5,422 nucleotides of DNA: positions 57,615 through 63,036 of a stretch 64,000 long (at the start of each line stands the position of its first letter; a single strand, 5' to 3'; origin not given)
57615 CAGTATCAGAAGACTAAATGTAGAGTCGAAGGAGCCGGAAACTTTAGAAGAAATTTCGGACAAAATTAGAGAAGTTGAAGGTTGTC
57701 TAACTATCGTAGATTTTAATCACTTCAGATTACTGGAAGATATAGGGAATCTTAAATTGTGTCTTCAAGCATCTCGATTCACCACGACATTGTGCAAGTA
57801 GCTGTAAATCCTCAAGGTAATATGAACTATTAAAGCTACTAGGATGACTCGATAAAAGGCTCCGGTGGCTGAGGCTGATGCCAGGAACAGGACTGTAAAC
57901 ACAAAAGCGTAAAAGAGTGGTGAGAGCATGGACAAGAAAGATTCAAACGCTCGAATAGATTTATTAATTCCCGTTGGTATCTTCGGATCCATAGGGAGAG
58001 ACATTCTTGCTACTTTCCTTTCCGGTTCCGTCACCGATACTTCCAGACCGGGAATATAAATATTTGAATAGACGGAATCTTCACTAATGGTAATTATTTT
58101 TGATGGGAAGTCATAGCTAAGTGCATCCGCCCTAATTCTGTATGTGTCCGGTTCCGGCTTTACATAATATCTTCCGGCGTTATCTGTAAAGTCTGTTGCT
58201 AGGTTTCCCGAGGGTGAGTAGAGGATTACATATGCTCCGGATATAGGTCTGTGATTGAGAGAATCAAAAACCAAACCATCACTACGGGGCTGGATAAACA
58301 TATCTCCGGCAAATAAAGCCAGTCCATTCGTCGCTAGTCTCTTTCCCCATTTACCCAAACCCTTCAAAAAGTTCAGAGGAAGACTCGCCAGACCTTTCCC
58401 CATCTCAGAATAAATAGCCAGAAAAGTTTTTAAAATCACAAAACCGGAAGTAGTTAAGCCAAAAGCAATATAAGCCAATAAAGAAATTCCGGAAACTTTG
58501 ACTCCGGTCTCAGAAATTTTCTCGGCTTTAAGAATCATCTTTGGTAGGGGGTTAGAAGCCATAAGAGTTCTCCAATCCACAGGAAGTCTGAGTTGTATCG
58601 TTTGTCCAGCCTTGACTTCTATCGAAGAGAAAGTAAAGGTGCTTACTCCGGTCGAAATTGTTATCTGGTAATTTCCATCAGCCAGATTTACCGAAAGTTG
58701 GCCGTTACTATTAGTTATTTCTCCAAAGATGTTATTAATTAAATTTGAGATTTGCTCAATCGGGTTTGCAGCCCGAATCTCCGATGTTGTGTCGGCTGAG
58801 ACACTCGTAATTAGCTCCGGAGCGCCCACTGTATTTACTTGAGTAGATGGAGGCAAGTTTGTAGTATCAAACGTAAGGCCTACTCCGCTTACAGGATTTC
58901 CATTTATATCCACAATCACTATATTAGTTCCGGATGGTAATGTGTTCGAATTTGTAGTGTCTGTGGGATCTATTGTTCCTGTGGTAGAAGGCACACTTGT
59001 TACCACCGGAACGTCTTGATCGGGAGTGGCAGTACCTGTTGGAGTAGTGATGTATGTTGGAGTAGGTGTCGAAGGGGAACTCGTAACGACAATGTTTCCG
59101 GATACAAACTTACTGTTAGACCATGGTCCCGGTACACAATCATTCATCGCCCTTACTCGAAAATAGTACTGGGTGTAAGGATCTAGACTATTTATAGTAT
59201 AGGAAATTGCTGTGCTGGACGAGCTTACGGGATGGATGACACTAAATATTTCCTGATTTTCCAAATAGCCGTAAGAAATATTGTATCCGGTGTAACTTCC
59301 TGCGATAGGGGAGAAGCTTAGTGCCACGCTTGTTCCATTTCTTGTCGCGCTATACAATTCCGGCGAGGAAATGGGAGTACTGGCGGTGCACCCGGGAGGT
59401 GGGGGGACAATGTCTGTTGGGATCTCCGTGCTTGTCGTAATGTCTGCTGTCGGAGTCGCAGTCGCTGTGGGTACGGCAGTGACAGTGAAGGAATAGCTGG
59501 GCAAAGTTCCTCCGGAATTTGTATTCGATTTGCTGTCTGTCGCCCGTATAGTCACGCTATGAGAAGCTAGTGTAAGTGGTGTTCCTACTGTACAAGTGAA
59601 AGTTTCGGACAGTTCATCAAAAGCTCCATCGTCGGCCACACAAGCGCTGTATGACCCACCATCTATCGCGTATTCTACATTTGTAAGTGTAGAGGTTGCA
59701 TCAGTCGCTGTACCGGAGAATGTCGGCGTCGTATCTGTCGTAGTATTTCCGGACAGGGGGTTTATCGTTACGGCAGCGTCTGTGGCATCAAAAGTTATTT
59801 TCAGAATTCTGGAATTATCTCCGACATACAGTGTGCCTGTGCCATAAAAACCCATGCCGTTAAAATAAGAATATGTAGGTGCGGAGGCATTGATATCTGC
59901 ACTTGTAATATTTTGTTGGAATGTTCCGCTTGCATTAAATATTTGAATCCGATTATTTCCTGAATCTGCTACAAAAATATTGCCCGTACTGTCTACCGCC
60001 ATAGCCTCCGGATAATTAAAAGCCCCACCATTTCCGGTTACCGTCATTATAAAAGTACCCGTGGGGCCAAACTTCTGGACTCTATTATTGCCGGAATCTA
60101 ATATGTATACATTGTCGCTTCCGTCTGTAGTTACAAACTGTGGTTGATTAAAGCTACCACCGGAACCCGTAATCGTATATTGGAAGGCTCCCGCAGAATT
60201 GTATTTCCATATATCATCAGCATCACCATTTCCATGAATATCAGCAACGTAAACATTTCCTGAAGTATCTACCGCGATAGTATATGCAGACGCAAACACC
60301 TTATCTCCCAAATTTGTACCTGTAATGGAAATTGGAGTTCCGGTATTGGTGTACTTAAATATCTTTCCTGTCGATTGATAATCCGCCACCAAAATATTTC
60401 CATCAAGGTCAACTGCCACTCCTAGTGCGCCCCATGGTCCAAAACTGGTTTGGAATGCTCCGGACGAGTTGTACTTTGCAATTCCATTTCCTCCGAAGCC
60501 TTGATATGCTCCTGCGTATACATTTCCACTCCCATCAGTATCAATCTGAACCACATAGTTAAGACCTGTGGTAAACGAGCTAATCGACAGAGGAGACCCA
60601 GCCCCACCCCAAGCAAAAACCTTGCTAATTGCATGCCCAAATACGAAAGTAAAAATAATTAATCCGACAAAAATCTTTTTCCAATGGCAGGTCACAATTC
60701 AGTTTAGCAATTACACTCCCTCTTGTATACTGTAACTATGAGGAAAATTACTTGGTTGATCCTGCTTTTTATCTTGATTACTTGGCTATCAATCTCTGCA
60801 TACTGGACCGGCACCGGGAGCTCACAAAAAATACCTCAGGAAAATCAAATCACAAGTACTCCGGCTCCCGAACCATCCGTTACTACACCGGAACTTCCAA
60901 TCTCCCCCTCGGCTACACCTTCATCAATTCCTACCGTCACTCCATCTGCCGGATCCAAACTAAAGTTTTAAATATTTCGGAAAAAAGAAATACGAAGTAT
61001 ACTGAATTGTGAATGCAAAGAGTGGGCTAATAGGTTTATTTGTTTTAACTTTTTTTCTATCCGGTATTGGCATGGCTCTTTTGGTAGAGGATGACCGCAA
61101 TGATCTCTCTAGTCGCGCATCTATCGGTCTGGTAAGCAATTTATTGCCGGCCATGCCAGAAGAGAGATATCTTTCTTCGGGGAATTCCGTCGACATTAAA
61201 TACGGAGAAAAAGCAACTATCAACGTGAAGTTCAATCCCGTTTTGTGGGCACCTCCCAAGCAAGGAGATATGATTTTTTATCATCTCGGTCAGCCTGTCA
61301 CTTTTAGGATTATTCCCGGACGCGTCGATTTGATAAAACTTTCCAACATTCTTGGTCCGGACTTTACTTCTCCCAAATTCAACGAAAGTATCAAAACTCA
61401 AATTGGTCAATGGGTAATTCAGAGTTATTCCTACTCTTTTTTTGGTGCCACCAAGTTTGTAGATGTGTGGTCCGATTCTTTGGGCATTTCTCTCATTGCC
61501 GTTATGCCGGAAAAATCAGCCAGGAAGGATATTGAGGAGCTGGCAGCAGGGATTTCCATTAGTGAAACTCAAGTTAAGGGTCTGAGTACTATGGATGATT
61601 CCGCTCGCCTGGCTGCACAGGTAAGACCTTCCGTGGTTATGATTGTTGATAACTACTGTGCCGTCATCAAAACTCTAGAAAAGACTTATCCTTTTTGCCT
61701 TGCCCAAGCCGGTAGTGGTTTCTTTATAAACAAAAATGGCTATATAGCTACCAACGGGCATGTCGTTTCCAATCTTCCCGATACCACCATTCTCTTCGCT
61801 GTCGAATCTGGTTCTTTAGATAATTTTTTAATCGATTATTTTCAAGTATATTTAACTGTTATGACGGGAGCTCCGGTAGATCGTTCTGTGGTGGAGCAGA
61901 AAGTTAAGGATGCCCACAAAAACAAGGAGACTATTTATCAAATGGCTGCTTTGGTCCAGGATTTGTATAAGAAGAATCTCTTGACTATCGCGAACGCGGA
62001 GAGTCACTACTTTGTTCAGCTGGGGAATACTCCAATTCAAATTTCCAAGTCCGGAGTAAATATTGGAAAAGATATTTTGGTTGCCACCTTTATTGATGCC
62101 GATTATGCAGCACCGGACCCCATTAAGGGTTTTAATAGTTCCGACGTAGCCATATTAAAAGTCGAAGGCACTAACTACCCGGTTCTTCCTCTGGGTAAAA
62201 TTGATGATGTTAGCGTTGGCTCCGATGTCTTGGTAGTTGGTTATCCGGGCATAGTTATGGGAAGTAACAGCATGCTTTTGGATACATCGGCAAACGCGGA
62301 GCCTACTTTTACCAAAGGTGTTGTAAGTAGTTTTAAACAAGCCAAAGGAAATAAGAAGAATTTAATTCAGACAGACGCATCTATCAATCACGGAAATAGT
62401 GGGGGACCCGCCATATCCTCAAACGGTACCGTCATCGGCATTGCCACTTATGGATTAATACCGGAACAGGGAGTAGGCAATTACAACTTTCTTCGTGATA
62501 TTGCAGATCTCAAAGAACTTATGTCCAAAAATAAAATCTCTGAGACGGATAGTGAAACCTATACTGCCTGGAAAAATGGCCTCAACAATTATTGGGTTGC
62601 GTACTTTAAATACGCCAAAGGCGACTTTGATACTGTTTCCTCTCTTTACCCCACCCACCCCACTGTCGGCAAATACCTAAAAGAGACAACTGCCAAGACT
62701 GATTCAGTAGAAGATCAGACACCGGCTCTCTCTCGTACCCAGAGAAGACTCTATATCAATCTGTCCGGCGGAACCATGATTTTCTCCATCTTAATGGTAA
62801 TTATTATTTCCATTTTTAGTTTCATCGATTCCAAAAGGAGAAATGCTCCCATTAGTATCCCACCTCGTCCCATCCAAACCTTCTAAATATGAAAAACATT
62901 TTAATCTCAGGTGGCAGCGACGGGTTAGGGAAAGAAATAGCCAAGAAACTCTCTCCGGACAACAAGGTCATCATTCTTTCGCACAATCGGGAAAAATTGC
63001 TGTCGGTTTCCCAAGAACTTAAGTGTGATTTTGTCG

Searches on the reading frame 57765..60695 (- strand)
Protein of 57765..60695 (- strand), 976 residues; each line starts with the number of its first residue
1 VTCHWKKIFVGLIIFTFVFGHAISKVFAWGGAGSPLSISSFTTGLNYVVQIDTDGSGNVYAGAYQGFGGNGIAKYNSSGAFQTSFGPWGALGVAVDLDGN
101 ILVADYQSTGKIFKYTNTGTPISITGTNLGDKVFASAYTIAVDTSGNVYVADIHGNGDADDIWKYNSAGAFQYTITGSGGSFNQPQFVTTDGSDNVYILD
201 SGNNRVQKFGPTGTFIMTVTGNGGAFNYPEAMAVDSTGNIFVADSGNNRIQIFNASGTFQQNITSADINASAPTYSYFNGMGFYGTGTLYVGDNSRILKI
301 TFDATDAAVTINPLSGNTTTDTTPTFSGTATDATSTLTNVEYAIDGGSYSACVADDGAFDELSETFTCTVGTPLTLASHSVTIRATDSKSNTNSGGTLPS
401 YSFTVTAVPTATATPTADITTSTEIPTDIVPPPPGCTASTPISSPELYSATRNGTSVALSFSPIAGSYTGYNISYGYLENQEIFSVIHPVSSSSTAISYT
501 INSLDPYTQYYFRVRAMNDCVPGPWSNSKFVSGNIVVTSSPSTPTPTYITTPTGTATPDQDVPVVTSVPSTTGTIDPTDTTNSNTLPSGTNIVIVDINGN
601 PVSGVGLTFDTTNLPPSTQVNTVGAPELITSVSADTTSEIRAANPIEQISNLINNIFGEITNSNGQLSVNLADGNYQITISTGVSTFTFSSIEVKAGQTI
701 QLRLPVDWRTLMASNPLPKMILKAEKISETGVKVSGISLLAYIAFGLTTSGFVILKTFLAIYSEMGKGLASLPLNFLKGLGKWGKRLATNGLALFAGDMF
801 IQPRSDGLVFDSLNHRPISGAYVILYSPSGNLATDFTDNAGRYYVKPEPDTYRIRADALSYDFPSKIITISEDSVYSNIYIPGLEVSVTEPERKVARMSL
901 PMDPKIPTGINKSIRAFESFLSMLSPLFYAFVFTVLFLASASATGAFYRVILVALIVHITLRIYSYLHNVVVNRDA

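Call 79: search_protein_families(library=pfam, proteins=[window:57765-60695:-], max_evalue=0.00001)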
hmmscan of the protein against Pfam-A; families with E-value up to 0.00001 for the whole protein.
window:57765-60695:- (976 aa): 3 families
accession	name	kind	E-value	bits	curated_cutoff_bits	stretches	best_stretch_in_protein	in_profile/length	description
PF01436.27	NHL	-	1.6e-22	78.8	20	1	226-253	1-28/28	NHL repeat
PF00041.27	fn3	-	3.4e-10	40.4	25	1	444-527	2-79/84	Fibronectin type III domain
PF13715.12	CarbopepD_reg_2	-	7.5e-08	32.7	32.2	0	807-875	3-69/88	CarboxypepD_reg-like domain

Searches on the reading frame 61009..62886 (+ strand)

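Call 79: search_protein_families(library=pfam, proteins=[window:61009-62886:+], max_evalue=0.00001)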
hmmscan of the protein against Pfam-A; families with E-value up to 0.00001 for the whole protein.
window:61009-62886:+ (625 aa): 2 families
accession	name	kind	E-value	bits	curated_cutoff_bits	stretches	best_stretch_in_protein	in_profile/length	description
PF13365.12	Trypsin_2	-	7.5e-25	88.8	27.6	1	372-478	45-144/144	Trypsin-like peptidase domain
PF00089.32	Trypsin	-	4.1e-14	53.4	20.6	1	376-501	83-216/220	Trypsin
